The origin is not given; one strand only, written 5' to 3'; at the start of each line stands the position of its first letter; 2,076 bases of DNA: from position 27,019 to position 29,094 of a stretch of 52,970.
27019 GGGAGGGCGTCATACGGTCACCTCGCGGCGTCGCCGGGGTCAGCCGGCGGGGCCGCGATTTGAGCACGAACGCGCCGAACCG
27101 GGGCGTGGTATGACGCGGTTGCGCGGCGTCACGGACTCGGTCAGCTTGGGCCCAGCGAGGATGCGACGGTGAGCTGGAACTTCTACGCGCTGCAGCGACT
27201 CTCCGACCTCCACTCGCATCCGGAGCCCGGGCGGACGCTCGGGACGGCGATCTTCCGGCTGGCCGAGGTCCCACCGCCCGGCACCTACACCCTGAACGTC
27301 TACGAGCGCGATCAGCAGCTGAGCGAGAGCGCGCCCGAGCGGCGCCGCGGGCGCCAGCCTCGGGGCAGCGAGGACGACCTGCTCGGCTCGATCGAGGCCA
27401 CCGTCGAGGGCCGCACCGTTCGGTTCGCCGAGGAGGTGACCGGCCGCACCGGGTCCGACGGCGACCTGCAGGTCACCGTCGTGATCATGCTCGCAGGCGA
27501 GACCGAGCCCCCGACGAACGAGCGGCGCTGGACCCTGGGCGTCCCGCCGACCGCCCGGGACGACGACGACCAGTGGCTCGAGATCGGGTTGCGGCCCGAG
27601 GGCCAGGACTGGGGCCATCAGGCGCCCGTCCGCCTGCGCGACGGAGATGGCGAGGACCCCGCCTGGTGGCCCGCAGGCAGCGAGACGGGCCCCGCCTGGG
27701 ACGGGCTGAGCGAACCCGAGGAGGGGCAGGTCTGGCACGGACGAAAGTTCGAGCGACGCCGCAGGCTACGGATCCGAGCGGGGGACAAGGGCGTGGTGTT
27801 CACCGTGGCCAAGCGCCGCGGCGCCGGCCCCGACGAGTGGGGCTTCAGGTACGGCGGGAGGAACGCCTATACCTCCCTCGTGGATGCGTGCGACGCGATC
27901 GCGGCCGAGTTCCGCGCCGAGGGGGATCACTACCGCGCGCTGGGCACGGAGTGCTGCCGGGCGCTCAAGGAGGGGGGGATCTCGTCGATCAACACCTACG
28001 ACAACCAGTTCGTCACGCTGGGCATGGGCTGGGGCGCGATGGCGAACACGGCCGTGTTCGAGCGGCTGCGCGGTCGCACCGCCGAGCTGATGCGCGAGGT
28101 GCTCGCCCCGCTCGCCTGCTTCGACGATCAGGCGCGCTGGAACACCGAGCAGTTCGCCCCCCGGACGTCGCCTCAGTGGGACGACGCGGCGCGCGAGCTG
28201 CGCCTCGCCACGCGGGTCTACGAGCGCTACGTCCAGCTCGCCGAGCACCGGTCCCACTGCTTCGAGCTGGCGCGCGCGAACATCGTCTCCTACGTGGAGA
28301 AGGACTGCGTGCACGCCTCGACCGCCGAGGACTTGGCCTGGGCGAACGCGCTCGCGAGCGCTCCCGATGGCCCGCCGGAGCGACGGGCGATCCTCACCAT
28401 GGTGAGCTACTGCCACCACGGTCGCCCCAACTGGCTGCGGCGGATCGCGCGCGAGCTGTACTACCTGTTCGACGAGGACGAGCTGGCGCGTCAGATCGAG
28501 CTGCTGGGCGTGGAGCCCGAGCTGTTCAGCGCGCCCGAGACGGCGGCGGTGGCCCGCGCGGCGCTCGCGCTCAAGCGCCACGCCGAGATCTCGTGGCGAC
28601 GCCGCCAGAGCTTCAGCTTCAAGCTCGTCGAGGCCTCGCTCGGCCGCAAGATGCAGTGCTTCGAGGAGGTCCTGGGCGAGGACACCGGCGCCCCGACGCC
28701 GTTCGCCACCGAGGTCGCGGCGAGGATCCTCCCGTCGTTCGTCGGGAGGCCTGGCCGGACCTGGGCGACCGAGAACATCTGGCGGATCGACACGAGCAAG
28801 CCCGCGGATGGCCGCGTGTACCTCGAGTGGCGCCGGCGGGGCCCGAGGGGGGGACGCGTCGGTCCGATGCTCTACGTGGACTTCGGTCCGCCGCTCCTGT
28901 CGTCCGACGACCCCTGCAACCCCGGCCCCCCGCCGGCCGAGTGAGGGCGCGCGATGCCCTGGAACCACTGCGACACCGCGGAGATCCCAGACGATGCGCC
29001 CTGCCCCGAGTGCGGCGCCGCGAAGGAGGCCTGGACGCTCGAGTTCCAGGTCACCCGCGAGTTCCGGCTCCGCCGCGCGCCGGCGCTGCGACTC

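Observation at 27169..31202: Orphan three-gene operon: a large unknown protein followed by two different zinc-ribbon-headed proteins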

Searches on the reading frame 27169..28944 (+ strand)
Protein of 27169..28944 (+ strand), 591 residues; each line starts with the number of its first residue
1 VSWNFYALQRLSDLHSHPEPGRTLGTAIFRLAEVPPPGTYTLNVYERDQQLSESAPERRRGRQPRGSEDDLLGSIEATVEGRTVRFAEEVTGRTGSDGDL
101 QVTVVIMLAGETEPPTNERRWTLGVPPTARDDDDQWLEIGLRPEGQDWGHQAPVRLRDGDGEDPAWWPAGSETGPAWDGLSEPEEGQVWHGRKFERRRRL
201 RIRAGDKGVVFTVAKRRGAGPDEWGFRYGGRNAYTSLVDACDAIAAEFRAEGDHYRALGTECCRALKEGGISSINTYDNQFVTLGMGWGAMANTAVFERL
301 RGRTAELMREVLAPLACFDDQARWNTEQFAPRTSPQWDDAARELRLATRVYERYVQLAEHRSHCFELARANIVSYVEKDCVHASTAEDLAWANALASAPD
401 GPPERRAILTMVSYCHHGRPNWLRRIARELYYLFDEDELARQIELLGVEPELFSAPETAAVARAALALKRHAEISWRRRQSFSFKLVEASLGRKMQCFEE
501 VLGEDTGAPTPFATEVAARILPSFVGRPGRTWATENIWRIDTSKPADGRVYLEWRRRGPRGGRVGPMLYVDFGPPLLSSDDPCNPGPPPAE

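Call 4: search_protein_families(library=pfam, proteins=[window:27169-28944:+], max_evalue=0.1)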
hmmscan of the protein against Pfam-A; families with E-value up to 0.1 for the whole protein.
window:27169-28944:+ (591 aa): 0 families

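Call 5: search_protein_families(library=ncbifam, proteins=[window:27169-28944:+], max_evalue=0.1)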
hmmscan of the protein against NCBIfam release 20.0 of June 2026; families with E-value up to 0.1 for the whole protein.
window:27169-28944:+ (591 aa): 1 family
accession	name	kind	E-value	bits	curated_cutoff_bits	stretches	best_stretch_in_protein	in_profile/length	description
NF047749.1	tRNAThiolNcsA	equivalog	0.018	14.2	500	1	285-373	169-254/322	tRNA 2-thiolation protein NcsA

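Call 6: search_protein_families(library=padloc, proteins=[window:27169-28944:+], max_evalue=0.1)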
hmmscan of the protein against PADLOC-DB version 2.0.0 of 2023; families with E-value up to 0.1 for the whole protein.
window:27169-28944:+ (591 aa): 0 families
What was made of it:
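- Tried and rejected: PADLOC defence models gave none (call 6).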

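Call 7: search_protein_families(library=phrogs, proteins=[window:27169-28944:+], max_evalue=0.1)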
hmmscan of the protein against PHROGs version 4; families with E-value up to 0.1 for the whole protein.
window:27169-28944:+ (591 aa): 0 families

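Call 8: search_solved_structures(query=window:27169-28944:+, max_evalue=10)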
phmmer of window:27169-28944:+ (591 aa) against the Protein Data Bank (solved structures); distinct sequences matched with E-value up to 10: 0.

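Call 10: find_homologous_proteins(query=window:27169-28944:+)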
Query window:27169-28944:+ (591 aa): 2 proteins with E <= 0.001 among 8000 candidates.
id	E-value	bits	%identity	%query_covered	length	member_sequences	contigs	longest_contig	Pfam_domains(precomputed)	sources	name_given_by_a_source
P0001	0.0e+0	1379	100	100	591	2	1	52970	-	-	-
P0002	1.0e-271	921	71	99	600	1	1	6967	-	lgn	-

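Call 12: find_encoding_contigs(protein=P0002, flank=10000)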
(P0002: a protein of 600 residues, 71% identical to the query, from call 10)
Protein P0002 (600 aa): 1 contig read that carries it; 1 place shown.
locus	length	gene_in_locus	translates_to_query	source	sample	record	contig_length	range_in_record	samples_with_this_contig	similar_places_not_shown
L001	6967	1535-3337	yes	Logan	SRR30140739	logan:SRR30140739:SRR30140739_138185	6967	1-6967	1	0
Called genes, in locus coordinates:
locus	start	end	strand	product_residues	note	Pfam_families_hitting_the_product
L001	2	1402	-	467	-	?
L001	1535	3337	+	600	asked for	-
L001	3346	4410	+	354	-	-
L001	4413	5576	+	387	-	PF23458:DUF7130 (faint)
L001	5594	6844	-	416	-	PF08305:NPCBM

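Call 31: find_related_loci(query=A3, collection=genome_contigs, flank=10000)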
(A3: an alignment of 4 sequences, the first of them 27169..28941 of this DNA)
Query A3 (591 aa) in genome_contigs; peptide patterns used: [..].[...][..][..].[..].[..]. (x = any residue, [..] = any of these).
63 stretches matched a pattern, but none encodes a relative of the query by tblastn (E <= 1e-3).
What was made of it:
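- Tried and rejected: A genome_contigs scan with A found nothing (call 31).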

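Call 36: search_protein_representatives(alignment_id=A1)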
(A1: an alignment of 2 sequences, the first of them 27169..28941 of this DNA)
Query: 2 sequences, 605 profile positions. Proteins with E-value up to 0.001 (for the whole library): 11; up to 1e-10: 5; up to 1e-30: 3. The best 11 are listed.
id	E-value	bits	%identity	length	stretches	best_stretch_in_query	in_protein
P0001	0.0e+00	1298.4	-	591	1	1-592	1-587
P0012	3.1e-69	250.2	-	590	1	1-531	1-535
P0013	7.6e-68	245.6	-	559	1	1-556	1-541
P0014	3.5e-17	78.3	-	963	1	173-430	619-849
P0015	6.5e-14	67.5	-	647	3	207-526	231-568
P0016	1.4e-08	49.8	-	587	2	220-433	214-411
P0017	1.1e-07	46.9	-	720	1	179-346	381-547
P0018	9.0e-06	40.6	-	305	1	177-308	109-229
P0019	1.7e-05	39.7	-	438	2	175-293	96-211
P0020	2.3e-05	39.2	-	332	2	225-306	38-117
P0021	8.0e-04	34.1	-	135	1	244-348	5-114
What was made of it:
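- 27169..28944 (+): Gene A (591 aa): an N-terminal beta-rich domain plus a C-terminal toxin-like module. Only 10 non-self representative clusters exist in 1.84 billion (call 36).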

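Call 37: search_protein_families(library=pfam, proteins=[P0012, P0014, P0015, P0016, P0017, P0018, P0019, P0020, P0021], max_evalue=0.01)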
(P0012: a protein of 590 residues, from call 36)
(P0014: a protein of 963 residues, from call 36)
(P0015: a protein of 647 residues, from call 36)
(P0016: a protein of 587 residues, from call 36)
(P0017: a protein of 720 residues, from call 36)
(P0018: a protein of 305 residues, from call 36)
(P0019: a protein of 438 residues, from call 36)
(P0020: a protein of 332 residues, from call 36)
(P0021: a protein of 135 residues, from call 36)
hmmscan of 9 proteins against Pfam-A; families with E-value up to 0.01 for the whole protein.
P0012 (590 aa): 0 families

P0014 (963 aa): 3 families
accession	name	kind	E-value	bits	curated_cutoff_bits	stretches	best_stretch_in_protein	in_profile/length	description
PF01471.23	PG_binding_1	-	1.1e-12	48.4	23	1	519-574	1-57/57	Putative peptidoglycan binding domain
PF14252.11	DUF4347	-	2.5e-05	24.5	24.6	1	227-285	48-109/164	Domain of unknown function (DUF4347)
PF13699.11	eCIS_core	-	4.8e-05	23.9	22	1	1-36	36-78/79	eCIS core domain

P0015 (647 aa): 0 families

P0016 (587 aa): 0 families

P0017 (720 aa): 1 family
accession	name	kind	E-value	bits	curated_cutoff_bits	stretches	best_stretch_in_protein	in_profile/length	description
PF13699.11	eCIS_core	-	2.9e-13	50.2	22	1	120-184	8-78/79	eCIS core domain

P0018 (305 aa): 0 families

P0019 (438 aa): 0 families

P0020 (332 aa): 0 families

P0021 (135 aa): 0 families
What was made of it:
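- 27733..28941 (+): A C-terminal module (residues ~189-591): an undescribed conserved domain in the toxin position. The module is fused behind eCIS_core/DUF4157 in P0014 and P0017, and directly after PG_binding_1 in P0014 (call 37).
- P0014 is DUF4157 + PG_binding_1 + module (call 37).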

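Call 38: predict_structure(alignment_id=A1)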
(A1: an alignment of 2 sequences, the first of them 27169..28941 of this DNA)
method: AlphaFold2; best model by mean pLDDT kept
length: 591 residues; sequences in the alignment: 2
mean_pLDDT: 44.2   pTM: 0.33
mean pLDDT of the five models: 44.2, 41.4, 37.3, 37.1, 33.3
residues with pLDDT >= 90: 0; 70-90: 16; 50-70: 174; < 50: 401
segments of 3 or more residues with pLDDT < 50: 1-4, 15-20, 49-67, 112-114, 128-133, 147-255, 257-259, 261-263, 269-308, 310-430, 475-494, 527-538, 542-550, 556-570, 572-591
pLDDT, mean of each block of 10 residues (from residue 1): 48 45 55 63 57 33 42 68 64 57 57 52 59 52 51 28 32 30 29 23 24 27 25 32 42 47 47 34 33 33 45 41 34 37 38 38 39 34 38 43 45 39 41 58 68 68 63 50 38 50 50 59 53 47 43 49 45 37 31 25
secondary structure, 60 per line:
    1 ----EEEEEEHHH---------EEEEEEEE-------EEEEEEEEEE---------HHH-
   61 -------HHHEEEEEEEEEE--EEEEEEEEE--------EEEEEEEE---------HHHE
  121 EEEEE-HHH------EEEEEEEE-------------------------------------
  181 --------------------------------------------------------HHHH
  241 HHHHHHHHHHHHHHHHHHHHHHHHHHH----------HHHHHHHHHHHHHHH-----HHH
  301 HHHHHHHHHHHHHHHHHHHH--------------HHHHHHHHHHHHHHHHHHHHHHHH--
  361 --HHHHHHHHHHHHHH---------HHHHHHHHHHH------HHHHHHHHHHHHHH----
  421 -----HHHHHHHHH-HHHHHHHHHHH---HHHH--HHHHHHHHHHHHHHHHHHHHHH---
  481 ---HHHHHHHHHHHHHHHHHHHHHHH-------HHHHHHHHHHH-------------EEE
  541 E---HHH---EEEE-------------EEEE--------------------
elements in order: E5-10 E23-30 E38-47 E71-80 E83-91 E100-107 E120-125 E136-143 H237-267 H278-292 H298-320 H335-358 H363-376 H386-396 H403-416 H426-434 H436-446 H450-453 H456-477 H484-506 H514-524 E538-541 E551-554 E568-571
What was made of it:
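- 27169..27732 (+): A N-terminal domain (residues ~1-188), predicted as 8 beta-strands. It is found only in A proteins that precede a Zn-ribbon B. AF2 secondary structure with pLDDT 50-68, which is low (call 38).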

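Call 57: find_encoding_contigs(protein=P0017, flank=10000)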
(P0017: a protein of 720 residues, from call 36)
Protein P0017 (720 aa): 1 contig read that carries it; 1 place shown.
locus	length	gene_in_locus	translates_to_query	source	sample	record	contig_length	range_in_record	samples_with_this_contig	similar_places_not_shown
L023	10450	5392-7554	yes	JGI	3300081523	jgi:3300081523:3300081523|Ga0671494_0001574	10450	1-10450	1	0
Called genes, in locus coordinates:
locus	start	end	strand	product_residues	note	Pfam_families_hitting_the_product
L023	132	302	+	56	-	-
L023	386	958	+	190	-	PF19266:CIS_tube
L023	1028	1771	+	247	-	-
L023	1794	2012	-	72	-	-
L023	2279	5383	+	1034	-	PF22977:WHD (weak), PF00004:AAA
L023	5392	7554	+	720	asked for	PF13699:eCIS_core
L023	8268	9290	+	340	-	PF03781:FGE-sulfatase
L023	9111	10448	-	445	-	?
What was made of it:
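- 27733..28941 (+): P0017 is the last gene of an eCIS operon (call 57).
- On eCIS-associated toxin (protein A): Only the distant relatives P0014 and P0017 meet this feature (calls 37, 57).
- P0017 is eCIS_core/DUF4157 plus the module, encoded after the CIS_tube and AAA ATPase genes (calls 37, 57).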

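Call 58: find_encoding_contigs(protein=P0014, flank=10000)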
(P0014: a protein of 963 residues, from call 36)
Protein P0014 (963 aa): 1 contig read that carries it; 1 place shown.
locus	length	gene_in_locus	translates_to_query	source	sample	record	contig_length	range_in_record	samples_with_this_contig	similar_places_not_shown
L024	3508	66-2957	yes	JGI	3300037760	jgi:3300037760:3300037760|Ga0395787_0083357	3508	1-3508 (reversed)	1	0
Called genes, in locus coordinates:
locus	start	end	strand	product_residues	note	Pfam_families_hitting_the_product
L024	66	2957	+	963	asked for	PF14252:DUF4347 (faint), PF01471:PG_binding_1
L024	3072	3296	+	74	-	-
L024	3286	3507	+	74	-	?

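Call 59: find_encoding_contigs(protein=P0019, flank=10000)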
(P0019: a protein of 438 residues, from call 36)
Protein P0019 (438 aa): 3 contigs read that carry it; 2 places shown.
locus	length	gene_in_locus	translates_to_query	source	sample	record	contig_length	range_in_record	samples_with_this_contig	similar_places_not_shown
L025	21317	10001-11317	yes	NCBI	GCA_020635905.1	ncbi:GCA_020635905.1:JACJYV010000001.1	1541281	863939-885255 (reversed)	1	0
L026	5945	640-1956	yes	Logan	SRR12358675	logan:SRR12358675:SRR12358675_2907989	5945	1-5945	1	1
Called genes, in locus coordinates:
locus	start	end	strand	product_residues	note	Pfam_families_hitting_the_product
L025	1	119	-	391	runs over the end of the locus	PF17761:DUF1016_N, PF06250:YhcG_C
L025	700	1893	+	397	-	PF06181:Urate_ox_N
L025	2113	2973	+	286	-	PF00165:HTH_AraC (faint), PF12833:HTH_18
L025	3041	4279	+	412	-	PF14870:PSII_BNR, PF15902:Sortilin-Vps10 (faint), PF14870:PSII_BNR, PF18962:Por_Secre_tail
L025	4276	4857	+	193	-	-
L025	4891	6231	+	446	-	PF01979:Amidohydro_1, PF12890:DHOase (faint), PF07969:Amidohydro_3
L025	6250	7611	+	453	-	PF16655:PhoD_N, PF16656:Pur_ac_phosph_N (weak), PF09423:PhoD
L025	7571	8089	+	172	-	PF18962:Por_Secre_tail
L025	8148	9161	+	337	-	PF03561:Allantoicase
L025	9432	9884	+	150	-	PF28474:DUF8412, PF13376:OmdA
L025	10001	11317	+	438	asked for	-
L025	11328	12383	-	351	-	PF16819:DUF5074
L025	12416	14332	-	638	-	PF07715:Plug, PF00593:TonB_dep_Rec_b-barrel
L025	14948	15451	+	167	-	PF09349:OHCU_decarbox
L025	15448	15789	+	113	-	PF00576:Transthyretin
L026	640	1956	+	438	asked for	-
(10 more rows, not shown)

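Call 60: find_encoding_contigs(protein=P0016, flank=10000)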
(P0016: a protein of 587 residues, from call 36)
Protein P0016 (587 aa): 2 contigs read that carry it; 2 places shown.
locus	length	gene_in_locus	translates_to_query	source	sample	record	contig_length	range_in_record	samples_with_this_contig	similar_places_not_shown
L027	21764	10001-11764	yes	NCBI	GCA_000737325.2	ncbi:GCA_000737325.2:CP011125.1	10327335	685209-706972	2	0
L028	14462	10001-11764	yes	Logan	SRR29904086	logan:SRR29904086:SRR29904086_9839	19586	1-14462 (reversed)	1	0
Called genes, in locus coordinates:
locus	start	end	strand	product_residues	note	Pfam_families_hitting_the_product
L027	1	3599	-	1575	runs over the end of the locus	PF05488:PAAR_motif (weak), PF20148:DUF6531, PF25023:TEN_YD-shell (weak), PF05593:RHS_repeat, PF25023:TEN_YD-shell, PF24120:SsdA_C (weak)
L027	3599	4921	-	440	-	PF13424:TPR_12 (weak)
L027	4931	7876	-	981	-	PF05954:Phage_GPD, PF04717:Phage_base_V, PF22178:Gp5_trimer_C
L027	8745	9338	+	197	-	-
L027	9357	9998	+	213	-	PF01471:PG_binding_1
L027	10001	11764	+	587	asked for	-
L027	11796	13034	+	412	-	PF00515:TPR_1 (faint), PF07719:TPR_2 (faint)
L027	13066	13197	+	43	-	-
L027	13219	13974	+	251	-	-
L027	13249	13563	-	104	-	-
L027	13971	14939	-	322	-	PF00069:Pkinase, PF07714:PK_Tyr_Ser-Thr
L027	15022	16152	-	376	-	PF18145:SAVED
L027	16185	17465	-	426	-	PF21654:DncV-like_NTFase, PF18134:AGS_C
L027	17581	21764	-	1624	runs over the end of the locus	PF04851:ResIII (faint)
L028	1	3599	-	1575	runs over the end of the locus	PF05488:PAAR_motif (weak), PF20148:DUF6531, PF25023:TEN_YD-shell (weak), PF05593:RHS_repeat, PF25023:TEN_YD-shell, PF24120:SsdA_C (weak)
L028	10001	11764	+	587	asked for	-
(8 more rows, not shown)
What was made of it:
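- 27733..28941 (+): P0016 lies in a VgrG-adjacent operon in Sandaracinus (call 60).
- A CBASS system lies near the Sandaracinus locus (call 60).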

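Call 72: search_protein_families(library=ncbifam, proteins=[L027:4931-7876:-], max_evalue=0.00001)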
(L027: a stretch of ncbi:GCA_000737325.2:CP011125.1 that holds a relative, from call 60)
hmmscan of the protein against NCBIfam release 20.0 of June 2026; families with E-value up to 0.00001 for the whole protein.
L027:4931-7876:- (981 aa): 4 families
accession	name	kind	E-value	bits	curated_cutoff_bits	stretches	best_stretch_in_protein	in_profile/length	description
TIGR03361.1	VI_Rhs_Vgr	subfamily_domain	6.8e-147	490.1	186.35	1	210-746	11-512/513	type VI secretion system tip protein TssI/VgrG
TIGR01646.1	vgr_GE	subfamily_domain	8.3e-105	351.5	121.8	1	213-728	3-479/480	type VI secretion system tip protein VgrG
NF033848.1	VgrG_rel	hypoth_equivalog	2.1e-14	52.7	275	1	584-761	367-537/547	VgrG-related protein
NF041249.1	T6SS_TssI_Fran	equivalog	9.4e-07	28.9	100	0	888-975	70-157/163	type VI secretion system tip protein TssI/VgrG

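Call 78: find_encoding_contigs(protein=P0012, flank=10000)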
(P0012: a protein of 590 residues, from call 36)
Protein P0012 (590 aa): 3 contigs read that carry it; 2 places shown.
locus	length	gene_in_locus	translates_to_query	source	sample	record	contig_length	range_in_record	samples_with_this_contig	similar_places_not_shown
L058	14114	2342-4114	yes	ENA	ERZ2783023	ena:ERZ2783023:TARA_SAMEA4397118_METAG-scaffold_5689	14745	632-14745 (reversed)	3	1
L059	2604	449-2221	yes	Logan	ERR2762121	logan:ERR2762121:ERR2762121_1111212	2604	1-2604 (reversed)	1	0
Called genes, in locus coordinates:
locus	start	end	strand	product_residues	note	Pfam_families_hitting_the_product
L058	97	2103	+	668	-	PF03485:Arg_tRNA_synt_N (weak), PF00750:tRNA-synt_1d, PF05746:DALR_1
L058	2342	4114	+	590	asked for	-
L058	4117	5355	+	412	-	PF01471:PG_binding_1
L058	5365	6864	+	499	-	-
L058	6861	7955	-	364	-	PF16697:Yop-YscD_cpl (weak), PF00498:FHA, PF00069:Pkinase, PF01636:APH (faint), PF07714:PK_Tyr_Ser-Thr, PF03109:ABC1 (weak)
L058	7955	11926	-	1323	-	PF00069:Pkinase, PF07714:PK_Tyr_Ser-Thr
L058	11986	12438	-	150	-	PF01451:LMWPc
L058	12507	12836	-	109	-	PF20274:cREC_REC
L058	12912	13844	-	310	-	PF05198:IF3_N, PF00707:IF3_C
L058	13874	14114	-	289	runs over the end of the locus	?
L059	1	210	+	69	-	?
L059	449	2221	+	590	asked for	-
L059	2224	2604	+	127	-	?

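Call 79: find_encoding_contigs(protein=P0020, flank=10000)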
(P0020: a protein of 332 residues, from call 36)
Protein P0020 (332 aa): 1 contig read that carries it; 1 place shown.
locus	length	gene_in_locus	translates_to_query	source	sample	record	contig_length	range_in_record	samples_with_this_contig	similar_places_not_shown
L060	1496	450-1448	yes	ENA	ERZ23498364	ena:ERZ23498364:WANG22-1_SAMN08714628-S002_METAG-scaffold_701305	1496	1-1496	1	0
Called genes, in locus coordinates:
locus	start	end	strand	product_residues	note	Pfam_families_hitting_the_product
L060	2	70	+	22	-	?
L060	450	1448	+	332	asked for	-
